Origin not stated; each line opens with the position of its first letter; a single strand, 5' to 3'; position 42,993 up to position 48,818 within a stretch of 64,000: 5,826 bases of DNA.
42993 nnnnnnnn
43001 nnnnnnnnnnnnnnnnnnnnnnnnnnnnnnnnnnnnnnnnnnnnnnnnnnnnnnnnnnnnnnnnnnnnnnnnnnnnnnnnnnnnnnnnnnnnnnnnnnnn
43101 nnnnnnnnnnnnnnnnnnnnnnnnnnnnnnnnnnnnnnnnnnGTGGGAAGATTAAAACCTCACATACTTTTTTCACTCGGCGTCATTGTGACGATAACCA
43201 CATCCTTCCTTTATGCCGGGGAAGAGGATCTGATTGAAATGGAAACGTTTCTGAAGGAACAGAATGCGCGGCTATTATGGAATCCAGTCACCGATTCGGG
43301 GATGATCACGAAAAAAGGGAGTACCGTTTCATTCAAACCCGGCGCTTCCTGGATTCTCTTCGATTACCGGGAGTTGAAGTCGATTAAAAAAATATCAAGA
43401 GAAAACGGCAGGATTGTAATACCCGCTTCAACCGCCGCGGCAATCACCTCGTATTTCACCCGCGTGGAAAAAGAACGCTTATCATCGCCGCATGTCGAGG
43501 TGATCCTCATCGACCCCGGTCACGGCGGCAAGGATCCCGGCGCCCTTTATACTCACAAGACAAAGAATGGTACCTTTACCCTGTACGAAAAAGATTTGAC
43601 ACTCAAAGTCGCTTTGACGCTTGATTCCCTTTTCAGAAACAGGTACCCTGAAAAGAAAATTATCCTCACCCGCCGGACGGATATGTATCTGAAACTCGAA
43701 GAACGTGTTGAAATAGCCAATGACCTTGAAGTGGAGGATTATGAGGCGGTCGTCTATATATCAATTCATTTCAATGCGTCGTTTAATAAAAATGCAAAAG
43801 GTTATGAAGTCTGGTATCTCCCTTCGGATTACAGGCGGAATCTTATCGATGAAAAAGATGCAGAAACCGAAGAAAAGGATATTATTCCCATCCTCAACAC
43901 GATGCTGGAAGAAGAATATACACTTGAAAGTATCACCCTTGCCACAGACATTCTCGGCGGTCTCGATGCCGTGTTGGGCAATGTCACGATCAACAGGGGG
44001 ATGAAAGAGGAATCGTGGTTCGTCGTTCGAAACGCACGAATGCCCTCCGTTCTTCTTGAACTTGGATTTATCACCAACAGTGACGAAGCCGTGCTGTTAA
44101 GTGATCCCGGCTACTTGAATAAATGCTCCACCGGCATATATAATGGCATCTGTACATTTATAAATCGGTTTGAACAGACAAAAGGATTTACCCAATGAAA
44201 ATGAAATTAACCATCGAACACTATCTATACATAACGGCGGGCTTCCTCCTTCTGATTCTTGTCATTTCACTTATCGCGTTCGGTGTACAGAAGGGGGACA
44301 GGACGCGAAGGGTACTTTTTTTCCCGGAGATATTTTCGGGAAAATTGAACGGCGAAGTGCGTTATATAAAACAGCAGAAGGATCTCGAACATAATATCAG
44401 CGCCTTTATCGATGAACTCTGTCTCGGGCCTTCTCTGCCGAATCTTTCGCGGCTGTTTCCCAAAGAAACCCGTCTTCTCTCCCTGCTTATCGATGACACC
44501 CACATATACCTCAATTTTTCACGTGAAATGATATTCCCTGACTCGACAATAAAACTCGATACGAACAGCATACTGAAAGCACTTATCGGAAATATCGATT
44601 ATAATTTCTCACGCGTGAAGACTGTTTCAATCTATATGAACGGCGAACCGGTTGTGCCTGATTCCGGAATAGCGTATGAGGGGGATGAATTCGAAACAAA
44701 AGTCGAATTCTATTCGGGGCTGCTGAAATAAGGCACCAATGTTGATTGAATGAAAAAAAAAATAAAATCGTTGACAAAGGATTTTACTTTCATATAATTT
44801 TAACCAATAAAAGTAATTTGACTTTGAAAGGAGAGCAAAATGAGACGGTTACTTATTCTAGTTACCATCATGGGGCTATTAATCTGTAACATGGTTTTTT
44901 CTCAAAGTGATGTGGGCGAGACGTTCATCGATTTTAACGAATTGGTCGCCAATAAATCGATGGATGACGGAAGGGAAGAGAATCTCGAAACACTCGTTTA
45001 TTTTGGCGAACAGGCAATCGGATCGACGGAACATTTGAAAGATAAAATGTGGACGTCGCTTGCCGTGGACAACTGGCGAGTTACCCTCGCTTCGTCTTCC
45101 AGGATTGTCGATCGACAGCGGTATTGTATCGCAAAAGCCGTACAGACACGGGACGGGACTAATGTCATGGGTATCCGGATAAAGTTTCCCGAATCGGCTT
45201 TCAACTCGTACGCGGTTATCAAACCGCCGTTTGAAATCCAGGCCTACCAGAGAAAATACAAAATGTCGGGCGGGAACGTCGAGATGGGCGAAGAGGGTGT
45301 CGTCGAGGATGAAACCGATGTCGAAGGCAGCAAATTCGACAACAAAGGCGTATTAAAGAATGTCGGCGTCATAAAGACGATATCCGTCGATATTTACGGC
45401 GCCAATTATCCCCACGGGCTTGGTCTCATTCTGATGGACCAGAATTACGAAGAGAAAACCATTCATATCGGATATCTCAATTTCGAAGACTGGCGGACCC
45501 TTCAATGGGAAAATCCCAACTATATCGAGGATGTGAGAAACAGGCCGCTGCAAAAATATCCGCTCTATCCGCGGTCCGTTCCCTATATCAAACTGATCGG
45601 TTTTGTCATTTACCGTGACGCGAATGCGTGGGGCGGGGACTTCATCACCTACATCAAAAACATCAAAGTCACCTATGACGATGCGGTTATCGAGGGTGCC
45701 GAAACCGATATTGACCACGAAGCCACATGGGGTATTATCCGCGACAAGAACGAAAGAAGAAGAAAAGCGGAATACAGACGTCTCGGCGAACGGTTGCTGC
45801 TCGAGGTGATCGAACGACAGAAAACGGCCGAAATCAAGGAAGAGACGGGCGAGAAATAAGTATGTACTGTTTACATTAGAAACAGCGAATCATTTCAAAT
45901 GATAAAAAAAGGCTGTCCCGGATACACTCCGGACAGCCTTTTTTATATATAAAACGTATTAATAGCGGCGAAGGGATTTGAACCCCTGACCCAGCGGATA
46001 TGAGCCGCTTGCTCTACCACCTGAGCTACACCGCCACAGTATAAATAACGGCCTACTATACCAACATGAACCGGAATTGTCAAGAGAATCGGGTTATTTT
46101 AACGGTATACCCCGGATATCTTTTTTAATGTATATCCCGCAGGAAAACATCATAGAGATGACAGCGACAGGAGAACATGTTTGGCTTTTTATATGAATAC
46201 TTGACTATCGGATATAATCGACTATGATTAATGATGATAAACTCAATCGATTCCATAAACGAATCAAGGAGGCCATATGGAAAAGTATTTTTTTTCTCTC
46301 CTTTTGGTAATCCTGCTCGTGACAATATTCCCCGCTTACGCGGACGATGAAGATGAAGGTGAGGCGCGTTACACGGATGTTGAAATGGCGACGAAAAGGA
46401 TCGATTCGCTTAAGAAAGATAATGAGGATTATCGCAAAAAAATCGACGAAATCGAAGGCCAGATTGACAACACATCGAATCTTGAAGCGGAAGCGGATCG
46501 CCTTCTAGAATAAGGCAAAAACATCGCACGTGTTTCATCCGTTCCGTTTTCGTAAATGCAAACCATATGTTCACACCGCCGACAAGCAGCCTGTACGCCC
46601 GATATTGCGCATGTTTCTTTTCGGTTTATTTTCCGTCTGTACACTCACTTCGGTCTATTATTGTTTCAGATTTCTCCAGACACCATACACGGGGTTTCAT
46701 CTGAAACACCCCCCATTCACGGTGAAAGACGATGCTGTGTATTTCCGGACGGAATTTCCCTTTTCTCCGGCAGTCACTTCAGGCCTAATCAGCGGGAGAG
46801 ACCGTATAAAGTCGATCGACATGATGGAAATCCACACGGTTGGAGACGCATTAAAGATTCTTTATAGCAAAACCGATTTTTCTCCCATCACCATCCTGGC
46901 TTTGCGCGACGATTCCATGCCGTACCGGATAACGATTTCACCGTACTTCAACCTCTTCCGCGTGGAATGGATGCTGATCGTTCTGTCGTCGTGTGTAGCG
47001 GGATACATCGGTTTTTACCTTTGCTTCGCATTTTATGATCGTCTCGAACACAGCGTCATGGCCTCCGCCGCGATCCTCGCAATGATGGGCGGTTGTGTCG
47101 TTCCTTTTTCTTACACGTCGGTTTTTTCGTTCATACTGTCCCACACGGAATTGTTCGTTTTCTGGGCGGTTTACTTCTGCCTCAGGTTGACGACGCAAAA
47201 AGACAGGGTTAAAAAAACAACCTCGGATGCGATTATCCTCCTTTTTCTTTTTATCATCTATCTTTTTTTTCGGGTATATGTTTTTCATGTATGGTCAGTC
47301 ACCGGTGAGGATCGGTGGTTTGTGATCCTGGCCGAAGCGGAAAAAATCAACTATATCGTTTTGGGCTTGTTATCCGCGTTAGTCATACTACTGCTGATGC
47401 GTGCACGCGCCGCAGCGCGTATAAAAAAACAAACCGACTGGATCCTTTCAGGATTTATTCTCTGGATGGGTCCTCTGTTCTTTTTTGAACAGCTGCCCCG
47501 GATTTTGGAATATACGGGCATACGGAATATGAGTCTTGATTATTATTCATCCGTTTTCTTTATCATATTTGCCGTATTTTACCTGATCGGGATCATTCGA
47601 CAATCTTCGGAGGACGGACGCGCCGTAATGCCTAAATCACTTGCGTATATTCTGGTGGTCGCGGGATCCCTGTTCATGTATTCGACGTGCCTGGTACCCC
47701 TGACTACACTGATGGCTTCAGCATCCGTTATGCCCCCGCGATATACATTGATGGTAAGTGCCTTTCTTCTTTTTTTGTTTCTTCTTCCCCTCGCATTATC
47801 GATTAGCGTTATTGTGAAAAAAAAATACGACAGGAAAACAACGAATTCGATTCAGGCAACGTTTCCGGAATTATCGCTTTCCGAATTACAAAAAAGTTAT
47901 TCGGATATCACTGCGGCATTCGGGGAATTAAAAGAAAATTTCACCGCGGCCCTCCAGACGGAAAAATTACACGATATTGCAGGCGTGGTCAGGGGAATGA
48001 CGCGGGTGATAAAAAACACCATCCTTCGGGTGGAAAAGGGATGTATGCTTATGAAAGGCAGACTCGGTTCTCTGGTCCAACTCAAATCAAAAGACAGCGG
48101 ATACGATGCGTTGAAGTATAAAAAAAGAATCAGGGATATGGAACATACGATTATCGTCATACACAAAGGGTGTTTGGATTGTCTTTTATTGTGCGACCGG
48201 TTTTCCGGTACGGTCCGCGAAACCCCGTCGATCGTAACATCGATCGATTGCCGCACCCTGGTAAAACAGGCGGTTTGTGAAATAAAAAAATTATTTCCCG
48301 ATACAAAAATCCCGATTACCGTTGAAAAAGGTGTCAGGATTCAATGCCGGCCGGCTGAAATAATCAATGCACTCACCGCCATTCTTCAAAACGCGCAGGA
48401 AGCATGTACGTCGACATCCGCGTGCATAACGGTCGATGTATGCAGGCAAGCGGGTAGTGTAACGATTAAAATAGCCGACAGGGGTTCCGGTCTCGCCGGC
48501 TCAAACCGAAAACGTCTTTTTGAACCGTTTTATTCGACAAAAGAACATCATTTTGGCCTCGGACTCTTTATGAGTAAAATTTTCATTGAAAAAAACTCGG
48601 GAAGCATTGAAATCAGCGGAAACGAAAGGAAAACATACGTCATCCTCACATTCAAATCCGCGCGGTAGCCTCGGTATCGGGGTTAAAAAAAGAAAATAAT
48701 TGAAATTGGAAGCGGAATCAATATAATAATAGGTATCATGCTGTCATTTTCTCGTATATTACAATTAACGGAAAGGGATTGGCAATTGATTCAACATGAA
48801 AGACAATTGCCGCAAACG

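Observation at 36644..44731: Six translationally coupled genes upstream of flaA: SPASM radical SAM enzyme, glycan-tailoring enzymes, ATP-grasp ligase and peptidoglycan amidase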

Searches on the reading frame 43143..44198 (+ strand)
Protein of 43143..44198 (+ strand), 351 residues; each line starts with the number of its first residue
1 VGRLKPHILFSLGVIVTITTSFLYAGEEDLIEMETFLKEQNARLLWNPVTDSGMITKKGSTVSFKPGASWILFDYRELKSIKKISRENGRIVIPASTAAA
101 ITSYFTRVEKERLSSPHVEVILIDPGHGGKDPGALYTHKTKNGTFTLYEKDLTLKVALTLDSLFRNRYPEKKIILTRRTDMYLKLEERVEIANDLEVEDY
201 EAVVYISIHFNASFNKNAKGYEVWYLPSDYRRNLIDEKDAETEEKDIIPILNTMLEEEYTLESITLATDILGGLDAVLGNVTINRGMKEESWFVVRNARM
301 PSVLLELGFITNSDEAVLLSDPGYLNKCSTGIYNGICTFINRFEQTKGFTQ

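Call 4: search_protein_families(library=pfam, proteins=[window:43143-44198:+], max_evalue=0.01)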
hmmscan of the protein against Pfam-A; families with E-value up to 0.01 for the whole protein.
window:43143-44198:+ (351 aa): 2 families
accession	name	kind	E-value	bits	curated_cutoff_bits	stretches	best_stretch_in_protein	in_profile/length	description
PF01520.23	Amidase_3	-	1.5e-45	155.8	27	1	121-337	1-173/174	N-acetylmuramoyl-L-alanine amidase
PF07833.16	Cu_amine_oxidN1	-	0.0018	18.7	24.2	1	26-99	17-90/108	Copper amine oxidase N-terminal domain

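Call 5: search_protein_families(library=ncbifam, proteins=[window:43143-44198:+], max_evalue=0.01)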
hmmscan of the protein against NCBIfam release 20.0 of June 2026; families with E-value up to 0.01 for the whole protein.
window:43143-44198:+ (351 aa): 7 families
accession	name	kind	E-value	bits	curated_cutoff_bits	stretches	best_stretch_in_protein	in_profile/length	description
TIGR02883.1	spore_cwlD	equivalog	3.4e-27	95.8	221.55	2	120-228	2-110/189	N-acetylmuramoyl-L-alanine amidase CwlD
NF007652.1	PRK10319.1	equivalog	6.3e-22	78.2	400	1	115-347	54-285/291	N-acetylmuramoyl-L-alanine amidase AmiA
NF007751.0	PRK10431.1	equivalog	7.3e-22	77.5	532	2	116-232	189-291/445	N-acetylmuramoyl-L-alanine amidase AmiB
NF038267.1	amidase_AmiC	exception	2.7e-18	65.8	700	1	120-226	188-281/407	N-acetylmuramoyl-L-alanine amidase AmiC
NF038140.1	amidase_Rv3717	exception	0.00017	21.1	335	1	298-341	189-232/233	Rv3717 family N-acetylmuramoyl-L-alanine amidase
NF050040.1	horm_taper_TftA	equivalog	0.00052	18.8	500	0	295-346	141-190/450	hormogonium tapered terminus morphoprotein TftA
NF011285.0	PRK14696.1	equivalog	0.0024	16.1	1278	1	18-80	25-87/757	primary-amine oxidase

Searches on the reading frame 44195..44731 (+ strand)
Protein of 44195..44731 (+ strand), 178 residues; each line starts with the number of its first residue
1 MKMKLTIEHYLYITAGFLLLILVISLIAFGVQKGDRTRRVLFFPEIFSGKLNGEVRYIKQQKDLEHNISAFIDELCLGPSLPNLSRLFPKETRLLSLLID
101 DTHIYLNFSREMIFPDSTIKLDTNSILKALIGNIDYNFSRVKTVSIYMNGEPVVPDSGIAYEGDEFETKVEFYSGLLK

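Call 4: search_protein_families(library=pfam, proteins=[window:44195-44731:+], max_evalue=0.01)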
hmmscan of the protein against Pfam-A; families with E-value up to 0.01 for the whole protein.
window:44195-44731:+ (178 aa): 1 family
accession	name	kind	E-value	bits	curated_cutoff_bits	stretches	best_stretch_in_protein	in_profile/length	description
PF10646.14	Germane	-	3.7e-10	40.9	23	1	54-153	12-116/117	Sporulation and spore germination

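Call 5: search_protein_families(library=ncbifam, proteins=[window:44195-44731:+], max_evalue=0.01)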
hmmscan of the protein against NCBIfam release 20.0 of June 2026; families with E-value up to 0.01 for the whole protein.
window:44195-44731:+ (178 aa): 0 families

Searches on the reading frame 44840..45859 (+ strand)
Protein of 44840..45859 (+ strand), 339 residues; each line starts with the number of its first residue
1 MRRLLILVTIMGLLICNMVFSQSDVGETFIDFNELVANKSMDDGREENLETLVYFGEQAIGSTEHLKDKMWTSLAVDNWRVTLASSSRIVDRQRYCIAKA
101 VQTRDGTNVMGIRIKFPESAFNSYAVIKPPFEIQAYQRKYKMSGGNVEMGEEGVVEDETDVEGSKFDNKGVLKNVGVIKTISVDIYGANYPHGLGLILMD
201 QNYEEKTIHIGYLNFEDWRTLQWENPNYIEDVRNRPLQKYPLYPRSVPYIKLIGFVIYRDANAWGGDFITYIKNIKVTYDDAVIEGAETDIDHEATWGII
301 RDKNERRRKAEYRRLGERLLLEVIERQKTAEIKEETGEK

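Call 4: search_protein_families(library=pfam, proteins=[window:44840-45859:+], max_evalue=0.01)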
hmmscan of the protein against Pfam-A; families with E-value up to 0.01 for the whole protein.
window:44840-45859:+ (339 aa): 1 family
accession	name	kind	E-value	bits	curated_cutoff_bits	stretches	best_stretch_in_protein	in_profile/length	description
PF04620.18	FlaA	-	6.5e-62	209.6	25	1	58-285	16-227/230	Flagellar filament outer layer protein Flaa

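Call 5: search_protein_families(library=ncbifam, proteins=[window:44840-45859:+], max_evalue=0.01)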
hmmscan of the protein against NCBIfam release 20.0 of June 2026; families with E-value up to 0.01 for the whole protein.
window:44840-45859:+ (339 aa): 1 family
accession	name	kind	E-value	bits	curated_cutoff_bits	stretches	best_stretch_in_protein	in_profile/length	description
NF047846.1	FlagFilOutFlaA2Lepto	equivalog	5.8e-05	22.6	440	1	176-281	120-217/231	flagellar filament outer layer protein FlaA2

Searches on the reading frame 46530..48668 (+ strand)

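Call 8: search_protein_families(library=pfam, proteins=[window:46530-48668:+], max_evalue=0.001)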
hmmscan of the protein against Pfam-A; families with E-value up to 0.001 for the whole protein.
window:46530-48668:+ (712 aa): 2 families
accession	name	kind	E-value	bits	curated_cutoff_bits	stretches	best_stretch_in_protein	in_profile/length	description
PF02518.31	HATPase_c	-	7.2e-12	46.2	26.4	1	611-710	6-109/111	Histidine kinase-, DNA gyrase B-, and HSP90-like ATPase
PF14501.12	HATPase_c_5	-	3.3e-05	24.2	22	1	609-708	4-101/102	GHKL domain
